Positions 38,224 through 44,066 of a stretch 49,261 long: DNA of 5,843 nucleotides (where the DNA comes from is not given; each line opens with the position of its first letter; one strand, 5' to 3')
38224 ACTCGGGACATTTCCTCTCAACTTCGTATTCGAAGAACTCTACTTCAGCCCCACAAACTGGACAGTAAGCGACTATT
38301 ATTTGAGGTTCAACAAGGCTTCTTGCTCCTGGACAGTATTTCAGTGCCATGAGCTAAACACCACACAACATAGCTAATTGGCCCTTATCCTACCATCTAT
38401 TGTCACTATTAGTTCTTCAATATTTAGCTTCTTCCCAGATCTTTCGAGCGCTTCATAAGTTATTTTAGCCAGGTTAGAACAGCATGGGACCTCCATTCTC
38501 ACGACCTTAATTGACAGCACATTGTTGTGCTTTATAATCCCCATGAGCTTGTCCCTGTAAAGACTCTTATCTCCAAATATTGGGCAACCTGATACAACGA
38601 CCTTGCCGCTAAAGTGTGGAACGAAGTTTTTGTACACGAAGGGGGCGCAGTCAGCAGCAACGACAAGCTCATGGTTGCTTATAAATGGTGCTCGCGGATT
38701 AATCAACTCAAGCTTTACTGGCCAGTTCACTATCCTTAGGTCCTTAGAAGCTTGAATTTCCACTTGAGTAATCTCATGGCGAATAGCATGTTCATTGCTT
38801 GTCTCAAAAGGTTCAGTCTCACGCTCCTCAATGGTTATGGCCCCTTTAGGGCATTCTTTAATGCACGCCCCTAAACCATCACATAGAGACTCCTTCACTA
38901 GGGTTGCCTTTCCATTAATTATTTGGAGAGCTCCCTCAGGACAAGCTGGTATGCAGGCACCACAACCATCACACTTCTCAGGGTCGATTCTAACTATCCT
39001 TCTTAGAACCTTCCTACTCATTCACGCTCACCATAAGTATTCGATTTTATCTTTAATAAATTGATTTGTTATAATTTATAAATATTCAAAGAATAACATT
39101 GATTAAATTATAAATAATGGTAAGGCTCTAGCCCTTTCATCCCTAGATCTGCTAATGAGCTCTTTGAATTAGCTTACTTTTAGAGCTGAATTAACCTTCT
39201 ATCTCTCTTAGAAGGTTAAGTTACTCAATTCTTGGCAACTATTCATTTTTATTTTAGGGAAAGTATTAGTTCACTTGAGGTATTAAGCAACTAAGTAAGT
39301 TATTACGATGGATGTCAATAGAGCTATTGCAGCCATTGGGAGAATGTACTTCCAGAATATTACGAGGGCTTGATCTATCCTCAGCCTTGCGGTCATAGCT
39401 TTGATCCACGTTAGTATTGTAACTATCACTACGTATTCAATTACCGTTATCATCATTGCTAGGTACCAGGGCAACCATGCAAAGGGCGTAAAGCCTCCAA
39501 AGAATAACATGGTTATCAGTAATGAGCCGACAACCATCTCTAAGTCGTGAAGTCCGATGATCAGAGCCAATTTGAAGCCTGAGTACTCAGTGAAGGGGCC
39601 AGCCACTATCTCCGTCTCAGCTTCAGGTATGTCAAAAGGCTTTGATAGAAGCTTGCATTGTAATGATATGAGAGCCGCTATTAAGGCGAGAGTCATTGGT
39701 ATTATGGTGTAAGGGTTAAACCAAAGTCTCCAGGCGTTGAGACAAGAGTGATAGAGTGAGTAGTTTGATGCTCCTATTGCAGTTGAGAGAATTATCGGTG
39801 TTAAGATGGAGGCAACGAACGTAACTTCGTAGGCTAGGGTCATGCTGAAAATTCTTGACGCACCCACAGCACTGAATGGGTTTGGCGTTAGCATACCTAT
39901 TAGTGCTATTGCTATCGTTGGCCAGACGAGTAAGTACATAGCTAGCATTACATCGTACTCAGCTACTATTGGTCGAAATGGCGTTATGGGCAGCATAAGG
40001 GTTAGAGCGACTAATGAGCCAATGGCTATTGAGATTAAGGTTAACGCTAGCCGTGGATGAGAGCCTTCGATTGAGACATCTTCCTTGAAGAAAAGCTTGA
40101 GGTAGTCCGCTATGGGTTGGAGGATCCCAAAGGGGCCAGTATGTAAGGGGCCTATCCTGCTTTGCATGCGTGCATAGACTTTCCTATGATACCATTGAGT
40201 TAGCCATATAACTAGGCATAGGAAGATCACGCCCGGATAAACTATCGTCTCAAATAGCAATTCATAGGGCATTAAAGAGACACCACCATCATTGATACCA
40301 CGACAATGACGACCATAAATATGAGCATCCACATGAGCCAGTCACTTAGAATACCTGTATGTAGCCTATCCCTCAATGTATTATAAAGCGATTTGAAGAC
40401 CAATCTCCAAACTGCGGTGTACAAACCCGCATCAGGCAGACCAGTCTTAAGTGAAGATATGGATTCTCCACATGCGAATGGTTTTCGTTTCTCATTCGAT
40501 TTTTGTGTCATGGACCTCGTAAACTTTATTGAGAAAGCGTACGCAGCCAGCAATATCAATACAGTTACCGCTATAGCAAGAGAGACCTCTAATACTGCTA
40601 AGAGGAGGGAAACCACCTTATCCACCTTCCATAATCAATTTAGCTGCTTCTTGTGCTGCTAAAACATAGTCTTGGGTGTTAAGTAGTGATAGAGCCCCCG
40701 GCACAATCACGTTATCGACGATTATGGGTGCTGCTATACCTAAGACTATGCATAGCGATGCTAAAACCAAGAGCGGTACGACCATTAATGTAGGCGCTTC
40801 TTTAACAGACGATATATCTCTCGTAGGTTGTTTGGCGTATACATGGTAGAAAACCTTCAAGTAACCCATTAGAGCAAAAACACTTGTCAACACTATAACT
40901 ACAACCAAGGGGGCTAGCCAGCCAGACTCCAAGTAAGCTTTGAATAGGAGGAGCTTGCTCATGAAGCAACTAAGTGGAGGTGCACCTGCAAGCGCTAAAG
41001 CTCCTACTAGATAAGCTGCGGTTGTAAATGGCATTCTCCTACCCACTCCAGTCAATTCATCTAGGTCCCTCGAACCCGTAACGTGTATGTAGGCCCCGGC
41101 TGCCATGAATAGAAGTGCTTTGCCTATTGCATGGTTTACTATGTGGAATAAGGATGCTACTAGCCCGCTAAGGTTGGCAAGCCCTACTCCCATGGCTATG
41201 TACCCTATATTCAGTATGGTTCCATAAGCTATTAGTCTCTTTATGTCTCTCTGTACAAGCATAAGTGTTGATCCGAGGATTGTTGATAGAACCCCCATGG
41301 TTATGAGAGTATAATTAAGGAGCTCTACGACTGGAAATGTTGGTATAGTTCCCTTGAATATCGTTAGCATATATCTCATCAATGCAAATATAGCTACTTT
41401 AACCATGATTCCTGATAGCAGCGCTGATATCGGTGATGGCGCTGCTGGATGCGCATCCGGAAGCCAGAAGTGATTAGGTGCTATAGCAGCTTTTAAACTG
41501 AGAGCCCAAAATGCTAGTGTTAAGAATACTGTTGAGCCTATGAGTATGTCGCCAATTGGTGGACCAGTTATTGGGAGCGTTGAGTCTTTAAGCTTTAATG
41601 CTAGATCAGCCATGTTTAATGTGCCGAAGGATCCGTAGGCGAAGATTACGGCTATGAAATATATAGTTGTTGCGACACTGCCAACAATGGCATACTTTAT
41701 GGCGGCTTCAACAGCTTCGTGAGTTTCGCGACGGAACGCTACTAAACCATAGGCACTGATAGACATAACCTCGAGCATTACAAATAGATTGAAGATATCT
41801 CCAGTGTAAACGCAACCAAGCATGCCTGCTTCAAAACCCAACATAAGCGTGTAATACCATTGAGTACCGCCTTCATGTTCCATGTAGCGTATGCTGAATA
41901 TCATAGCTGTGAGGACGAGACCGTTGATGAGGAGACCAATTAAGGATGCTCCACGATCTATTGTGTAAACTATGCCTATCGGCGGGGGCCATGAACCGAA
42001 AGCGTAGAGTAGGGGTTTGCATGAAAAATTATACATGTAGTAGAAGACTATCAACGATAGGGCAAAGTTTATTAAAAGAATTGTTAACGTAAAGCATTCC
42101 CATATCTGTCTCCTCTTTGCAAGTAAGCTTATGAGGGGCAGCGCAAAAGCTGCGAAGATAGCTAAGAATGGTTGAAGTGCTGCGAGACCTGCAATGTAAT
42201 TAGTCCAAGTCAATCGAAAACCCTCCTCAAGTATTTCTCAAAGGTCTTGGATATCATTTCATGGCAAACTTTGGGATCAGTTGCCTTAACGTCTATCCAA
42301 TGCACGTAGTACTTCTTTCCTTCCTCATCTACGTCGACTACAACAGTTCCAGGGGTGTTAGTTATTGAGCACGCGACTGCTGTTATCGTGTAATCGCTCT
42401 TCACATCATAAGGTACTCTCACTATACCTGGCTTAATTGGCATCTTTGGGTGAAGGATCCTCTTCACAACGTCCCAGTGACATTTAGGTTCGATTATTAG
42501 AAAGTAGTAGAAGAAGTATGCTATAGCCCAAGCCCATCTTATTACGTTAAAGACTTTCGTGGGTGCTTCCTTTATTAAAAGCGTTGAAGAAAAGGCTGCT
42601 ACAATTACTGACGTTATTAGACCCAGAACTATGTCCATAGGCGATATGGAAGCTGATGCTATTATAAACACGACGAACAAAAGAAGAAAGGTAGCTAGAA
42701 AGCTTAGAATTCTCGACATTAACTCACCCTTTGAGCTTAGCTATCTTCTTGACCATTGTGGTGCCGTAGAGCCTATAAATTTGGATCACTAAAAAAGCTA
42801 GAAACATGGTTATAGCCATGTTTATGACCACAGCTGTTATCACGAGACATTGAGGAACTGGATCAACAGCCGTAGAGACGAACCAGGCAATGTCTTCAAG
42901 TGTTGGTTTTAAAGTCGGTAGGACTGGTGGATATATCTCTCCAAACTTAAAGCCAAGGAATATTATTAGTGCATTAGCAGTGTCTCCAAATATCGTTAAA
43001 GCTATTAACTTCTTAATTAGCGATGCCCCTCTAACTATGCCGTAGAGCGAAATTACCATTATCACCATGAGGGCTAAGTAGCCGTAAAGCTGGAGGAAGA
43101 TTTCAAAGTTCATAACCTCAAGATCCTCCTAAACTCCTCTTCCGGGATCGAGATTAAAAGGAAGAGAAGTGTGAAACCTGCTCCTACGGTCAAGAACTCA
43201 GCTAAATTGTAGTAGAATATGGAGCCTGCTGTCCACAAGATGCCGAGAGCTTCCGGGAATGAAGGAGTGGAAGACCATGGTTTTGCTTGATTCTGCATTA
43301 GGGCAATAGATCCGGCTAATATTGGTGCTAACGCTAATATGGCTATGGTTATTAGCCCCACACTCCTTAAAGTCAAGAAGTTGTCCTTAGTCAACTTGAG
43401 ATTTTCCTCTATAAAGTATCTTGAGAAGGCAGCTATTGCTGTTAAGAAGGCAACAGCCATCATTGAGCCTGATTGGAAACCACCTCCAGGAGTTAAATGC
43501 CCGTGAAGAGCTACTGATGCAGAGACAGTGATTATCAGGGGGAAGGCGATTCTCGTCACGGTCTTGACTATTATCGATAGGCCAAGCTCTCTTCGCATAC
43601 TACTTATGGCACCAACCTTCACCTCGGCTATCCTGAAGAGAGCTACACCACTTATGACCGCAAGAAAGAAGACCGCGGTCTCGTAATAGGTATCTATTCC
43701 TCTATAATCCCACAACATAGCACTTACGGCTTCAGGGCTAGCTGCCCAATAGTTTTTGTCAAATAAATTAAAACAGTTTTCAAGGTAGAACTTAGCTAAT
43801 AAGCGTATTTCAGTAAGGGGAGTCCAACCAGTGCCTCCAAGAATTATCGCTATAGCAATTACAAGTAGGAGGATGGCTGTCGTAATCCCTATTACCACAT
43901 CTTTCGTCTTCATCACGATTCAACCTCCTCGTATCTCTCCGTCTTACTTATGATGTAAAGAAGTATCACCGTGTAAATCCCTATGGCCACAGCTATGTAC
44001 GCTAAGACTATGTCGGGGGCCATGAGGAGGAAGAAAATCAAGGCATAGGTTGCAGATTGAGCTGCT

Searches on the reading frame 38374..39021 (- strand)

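Call 3: search_protein_families(library=pfam, proteins=[window:38374-39021:-], max_evalue=0.01)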
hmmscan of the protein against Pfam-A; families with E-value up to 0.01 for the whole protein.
window:38374-39021:- (215 aa): 12 families
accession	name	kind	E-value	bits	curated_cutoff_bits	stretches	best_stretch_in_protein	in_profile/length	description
PF00037.32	Fer4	-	4.9e-15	55.1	21.1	2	10-32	1-23/24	4Fe-4S binding domain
PF12838.12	Fer4_7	-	1.5e-12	48.2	27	2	16-61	1-52/52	4Fe-4S dicluster domain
PF12837.12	Fer4_6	-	7e-12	45.1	25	1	9-32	1-24/24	4Fe-4S binding domain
PF13237.11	Fer4_10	-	2.4e-10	40.6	25.5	1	10-58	2-53/53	4Fe-4S dicluster domain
PF13187.11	Fer4_9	-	8.3e-08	32.6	27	1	16-62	1-52/52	4Fe-4S dicluster domain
PF14697.11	Fer4_21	-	1.1e-07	32.3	35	1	11-63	2-58/59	4Fe-4S dicluster domain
PF13484.11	Fer4_16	-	2.3e-07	31.9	30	1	16-33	1-18/66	4Fe-4S double cluster binding domain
PF25160.1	LdpA_Fe-S-bd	-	1e-06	28.8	27.6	1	12-33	23-44/49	LdpA Fe-S cluster-binding domain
PF12797.12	Fer4_2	-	3.2e-06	27.2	24.5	1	9-29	2-22/22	4Fe-4S binding domain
PF13459.11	Fer4_15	-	5.1e-06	27.5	22.4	1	10-63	1-65/66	4Fe-4S single cluster domain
PF12798.12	Fer4_3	-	1.1e-05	26.3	27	1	17-31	1-15/15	4Fe-4S binding domain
PF12800.12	Fer4_4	-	0.00013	22.4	24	1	14-30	1-17/17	4Fe-4S binding domain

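Call 4: search_protein_families(library=ncbifam, proteins=[window:38374-39021:-], max_evalue=0.01)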
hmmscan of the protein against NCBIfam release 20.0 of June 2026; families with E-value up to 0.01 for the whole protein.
window:38374-39021:- (215 aa): 81 families (the best 25 are shown)
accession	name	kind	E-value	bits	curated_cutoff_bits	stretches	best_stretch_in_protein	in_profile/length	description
NF040864.1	HgcB_ferredoxin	equivalog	2.1e-11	43.5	99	1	11-65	10-64/93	mercury methylation ferredoxin HgcB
NF005506.0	PRK07118.1-5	equivalog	1.1e-10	41.4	388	2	8-39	163-194/279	Fe-S cluster domain-containing protein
NF040770.1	hetero_SS_HdrA2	exception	4.5e-10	38.3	1100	1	11-77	573-638/777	CoB-CoM heterodisulfide reductase HdrA2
TIGR01944.1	rnfB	subfamily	1.8e-09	37.5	68.7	1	6-80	104-178/190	RnfABCDGE type electron transport complex subunit B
TIGR02700.1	flavo_MJ0208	hypoth_equivalog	1.8e-09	37.2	251.35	1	11-63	144-195/234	dihydromethanopterin reductase (acceptor)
TIGR02179.1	PorD_KorD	subfamily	3.9e-09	36.5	60.05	1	12-66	22-76/78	2-oxoacid:acceptor oxidoreductase, delta subunit, pyruvate/2-ketoisovalerate family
NF038196.1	ferrodoxin_EFR1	subfamily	5.3e-09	36.5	75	1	11-68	181-235/242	EFR1 family ferrodoxin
NF043039.1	HgcAB_like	equivalog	7.5e-09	35.6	285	1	10-62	295-349/350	HgcAB-like fusion protein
NF005503.0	PRK07118.1-2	equivalog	1.6e-08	34.2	252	1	8-41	160-193/292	RnfABCDGE type electron transport complex subunit B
NF042909.1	FMH_DH_FwdF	exception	3.8e-08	32.8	375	1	7-70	249-319/336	tungsten-dependent formylmethanofuran dehydrogenase subunit FwdF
NF040684.1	PorD_Arch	equivalog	4e-08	33.2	120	1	12-66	29-83/85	pyruvate synthase subunit PorD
TIGR04041.1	activase_YjjW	hypoth_equivalog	5.2e-08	32.6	250.2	1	15-61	41-86/276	YjjW family glycine radical enzyme activase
NF043069.1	T4HPD_activ_SAM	equivalog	1.7e-07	30.9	425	1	10-69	46-104/299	trans-4-hydroxy-L-proline dehydratase activase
NF003475.0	PRK05113.1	equivalog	2e-07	31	203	1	6-71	104-169/190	electron transport complex subunit RsxB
TIGR03294.1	FrhG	equivalog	3.8e-07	30.1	245.5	1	15-63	174-221/228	coenzyme F420 hydrogenase subunit gamma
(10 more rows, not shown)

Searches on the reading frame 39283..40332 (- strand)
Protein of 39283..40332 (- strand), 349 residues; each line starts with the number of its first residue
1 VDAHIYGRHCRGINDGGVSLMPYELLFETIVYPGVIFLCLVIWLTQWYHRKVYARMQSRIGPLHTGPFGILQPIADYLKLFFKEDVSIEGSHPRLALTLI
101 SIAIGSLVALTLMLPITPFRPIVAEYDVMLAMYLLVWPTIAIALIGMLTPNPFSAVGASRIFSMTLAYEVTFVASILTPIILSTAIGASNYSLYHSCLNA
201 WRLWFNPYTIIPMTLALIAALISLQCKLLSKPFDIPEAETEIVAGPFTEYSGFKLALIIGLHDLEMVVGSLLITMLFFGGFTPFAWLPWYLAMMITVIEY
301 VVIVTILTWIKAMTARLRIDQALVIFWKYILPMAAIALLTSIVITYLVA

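Call 3: search_protein_families(library=pfam, proteins=[window:39283-40332:-], max_evalue=0.01)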
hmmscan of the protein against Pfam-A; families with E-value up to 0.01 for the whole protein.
window:39283-40332:- (349 aa): 1 family
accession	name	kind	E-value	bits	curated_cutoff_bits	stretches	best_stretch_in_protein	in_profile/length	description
PF00146.26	NADHdh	-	1.2e-68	232.1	27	1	36-340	9-296/298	NADH dehydrogenase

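Call 4: search_protein_families(library=ncbifam, proteins=[window:39283-40332:-], max_evalue=0.01)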
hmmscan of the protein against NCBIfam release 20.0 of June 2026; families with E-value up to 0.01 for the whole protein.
window:39283-40332:- (349 aa): 7 families
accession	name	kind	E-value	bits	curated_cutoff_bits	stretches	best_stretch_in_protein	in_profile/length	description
NF004741.0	PRK06076.1-2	equivalog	5.8e-63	213.1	305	1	21-347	16-335/337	NADH-quinone oxidoreductase subunit NuoH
NF040610.1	F420_dehyd_FpoH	exception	2.1e-36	126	475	1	41-345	26-336/339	F420H2 dehydrogenase subunit FpoH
NF004740.0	PRK06076.1-1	equivalog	2.3e-35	122.6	399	1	35-344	20-320/325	NADH-quinone oxidoreductase subunit NuoH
NF004744.0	PRK06076.1-5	equivalog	2.5e-33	115.7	542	2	40-282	43-281/372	NADH-quinone oxidoreductase subunit NuoH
NF004743.0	PRK06076.1-4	equivalog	3.2e-31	108.7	494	1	35-340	24-337/433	NADH-quinone oxidoreductase subunit NuoH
NF004745.0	PRK06076.1-6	equivalog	2.6e-29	102.5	450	1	35-344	23-333/341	NADH-quinone oxidoreductase subunit NuoH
NF004742.0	PRK06076.1-3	equivalog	5.8e-29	101.4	531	1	35-340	33-343/356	NADH-quinone oxidoreductase subunit NuoH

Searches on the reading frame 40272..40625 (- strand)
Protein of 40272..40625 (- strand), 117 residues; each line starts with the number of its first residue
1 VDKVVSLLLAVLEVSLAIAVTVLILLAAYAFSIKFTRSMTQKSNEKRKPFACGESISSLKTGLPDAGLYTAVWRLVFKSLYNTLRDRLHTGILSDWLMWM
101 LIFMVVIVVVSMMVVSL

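Call 37: search_protein_families(library=ncbifam, proteins=[window:40272-40625:-], max_evalue=1e-8)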
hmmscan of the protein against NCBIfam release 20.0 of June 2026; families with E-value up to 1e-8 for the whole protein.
window:40272-40625:- (117 aa): 0 families

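Call 63: search_solved_structures(query=window:40272-40625:-, max_evalue=1)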
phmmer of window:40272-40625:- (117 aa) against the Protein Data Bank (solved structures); distinct sequences matched with E-value up to 1: 6.
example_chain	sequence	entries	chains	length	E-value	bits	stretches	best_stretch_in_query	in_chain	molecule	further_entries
6cfw_I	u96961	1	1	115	0.0029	21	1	18-112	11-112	MBH subunit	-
9jxp_A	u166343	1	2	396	0.64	13.5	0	63-105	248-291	Solute carrier family 53 member 1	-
8yf4_A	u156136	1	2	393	0.68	13.4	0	63-105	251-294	Solute carrier family 53 member 1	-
8yfd_A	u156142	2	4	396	0.73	13.3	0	63-105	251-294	Solute carrier family 53 member 1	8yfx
9jxd_A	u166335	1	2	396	0.73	13.3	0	63-105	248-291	Solute carrier family 53 member 1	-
8yex_A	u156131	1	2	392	0.77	13.2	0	63-105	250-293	Solute carrier family 53 member 1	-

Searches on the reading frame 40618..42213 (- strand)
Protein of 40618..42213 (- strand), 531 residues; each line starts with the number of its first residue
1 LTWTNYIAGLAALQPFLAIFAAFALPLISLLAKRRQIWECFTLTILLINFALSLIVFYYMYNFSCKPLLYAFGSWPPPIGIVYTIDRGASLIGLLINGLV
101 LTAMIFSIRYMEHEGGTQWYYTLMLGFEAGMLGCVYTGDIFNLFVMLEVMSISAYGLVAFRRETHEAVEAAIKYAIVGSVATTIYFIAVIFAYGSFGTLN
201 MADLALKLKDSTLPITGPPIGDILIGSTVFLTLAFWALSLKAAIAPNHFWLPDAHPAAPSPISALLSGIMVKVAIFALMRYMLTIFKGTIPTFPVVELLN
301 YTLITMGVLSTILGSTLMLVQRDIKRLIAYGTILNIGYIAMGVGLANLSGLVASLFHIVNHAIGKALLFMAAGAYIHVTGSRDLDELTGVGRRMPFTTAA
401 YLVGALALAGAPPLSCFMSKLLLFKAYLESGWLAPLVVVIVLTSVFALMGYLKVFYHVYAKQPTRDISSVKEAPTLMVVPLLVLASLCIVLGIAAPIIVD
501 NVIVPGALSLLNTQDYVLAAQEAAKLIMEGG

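Call 3: search_protein_families(library=pfam, proteins=[window:40618-42213:-], max_evalue=0.01)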
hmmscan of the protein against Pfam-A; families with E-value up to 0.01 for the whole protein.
window:40618-42213:- (531 aa): 3 families
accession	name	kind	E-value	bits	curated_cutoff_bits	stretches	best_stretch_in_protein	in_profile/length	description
PF00361.26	Proton_antipo_M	-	5.6e-55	187.1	21.5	1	139-446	3-293/294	NADH:quinone oxidoreductase/Mrp antiporter, TM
PF10125.14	NADHdeh_related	-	1.3e-06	28.4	27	1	131-205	81-154/218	NADH dehydrogenase I, subunit N related protein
PF00662.26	Proton_antipo_N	-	0.0026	18.1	24.5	1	81-120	11-50/51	NADH-Ubiquinone oxidoreductase (complex I), chain 5 N-terminus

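Call 4: search_protein_families(library=ncbifam, proteins=[window:40618-42213:-], max_evalue=0.01)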
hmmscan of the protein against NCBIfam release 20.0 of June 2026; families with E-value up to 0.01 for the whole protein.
window:40618-42213:- (531 aa): 73 families (the best 25 are shown)
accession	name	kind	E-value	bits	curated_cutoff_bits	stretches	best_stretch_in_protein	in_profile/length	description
NF006240.0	PRK08376.1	subfamily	4.5e-115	385.5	662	1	17-518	13-515/521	putative monovalent cation/H+ antiporter subunit D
NF009306.0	PRK12663.1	equivalog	8.4e-89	298.6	542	1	17-517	8-488/498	Na+/H+ antiporter subunit D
NF006241.0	PRK08377.1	equivalog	1.3e-83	281.7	645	1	13-517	7-484/494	NADH dehydrogenase subunit N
NF005086.0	PRK06521.1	equivalog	2.1e-78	264.4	667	1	17-514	10-510/669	hydrogenase 4 subunit B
NF005818.0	PRK07691.1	equivalog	1.4e-76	258.5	586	1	27-519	19-492/496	Na+/H+ antiporter subunit D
NF009305.0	PRK12662.1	equivalog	3.3e-76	257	700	1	13-496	8-478/492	putative monovalent cation/H+ antiporter subunit D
NF006419.0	PRK08668.1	equivalog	1.3e-75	255.4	617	1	95-500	77-472/613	NADH dehydrogenase subunit M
NF006418.0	PRK08667.1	equivalog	4.9e-68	230.2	794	1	18-500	9-491/644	hydrogenase membrane subunit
TIGR00944.1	2a6301s04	subfamily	1e-66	226.1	692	1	25-493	15-460/463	multicomponent K+/H+ antiporter, MrpD/PhaD subunit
NF006238.0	PRK08375.1-4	equivalog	4.1e-64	217.3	626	1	22-463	14-433/531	putative monovalent cation/H+ antiporter subunit D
NF005097.0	PRK06525.1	equivalog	1.2e-63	215.5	430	1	25-493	11-473/480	hydrogenase 4 subunit D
NF009308.0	PRK12665.1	equivalog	6.4e-63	213.1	585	1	8-463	9-442/531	Na+/H+ antiporter subunit D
NF004920.0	PRK06277.1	equivalog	1.5e-62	212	578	1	13-503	3-469/478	energy conserving hydrogenase EhbF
NF009288.0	PRK12648.1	equivalog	1.7e-61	208.5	1104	1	19-514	7-490/954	monovalent cation/H+ antiporter subunit A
NF009309.0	PRK12666.1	equivalog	4e-61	207.3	476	1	23-523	20-518/529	monovalent cation/H+ antiporter subunit D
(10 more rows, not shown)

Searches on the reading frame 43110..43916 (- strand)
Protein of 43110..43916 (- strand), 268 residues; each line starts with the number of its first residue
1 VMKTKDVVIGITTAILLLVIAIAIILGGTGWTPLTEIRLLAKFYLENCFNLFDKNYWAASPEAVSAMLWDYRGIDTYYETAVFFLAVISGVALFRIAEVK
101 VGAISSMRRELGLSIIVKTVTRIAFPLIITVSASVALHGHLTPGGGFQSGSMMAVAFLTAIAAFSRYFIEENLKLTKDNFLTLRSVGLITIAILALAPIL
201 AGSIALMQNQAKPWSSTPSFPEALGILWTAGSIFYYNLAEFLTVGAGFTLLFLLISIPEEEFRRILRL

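Call 64: search_solved_structures(query=window:43110-43916:-, max_evalue=0.01)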
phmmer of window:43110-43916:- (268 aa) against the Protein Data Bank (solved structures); distinct sequences matched with E-value up to 0.01: 4.
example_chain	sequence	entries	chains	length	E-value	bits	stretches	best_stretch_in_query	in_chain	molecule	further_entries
6u8y_E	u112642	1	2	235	2.1e-14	56.8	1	18-171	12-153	Monovalent cation/H+ antiporter subunit B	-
6cfw_F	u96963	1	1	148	6e-11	45.5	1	113-255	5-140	Monovalent cation/H+ antiporter subunit B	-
6z16_B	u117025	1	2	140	3.1e-06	30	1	115-190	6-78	Multisubunit Na+/H+ antiporter, B subunit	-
7qru_B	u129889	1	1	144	0.0011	21.7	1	114-208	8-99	Na(+)/H(+) antiporter subunit B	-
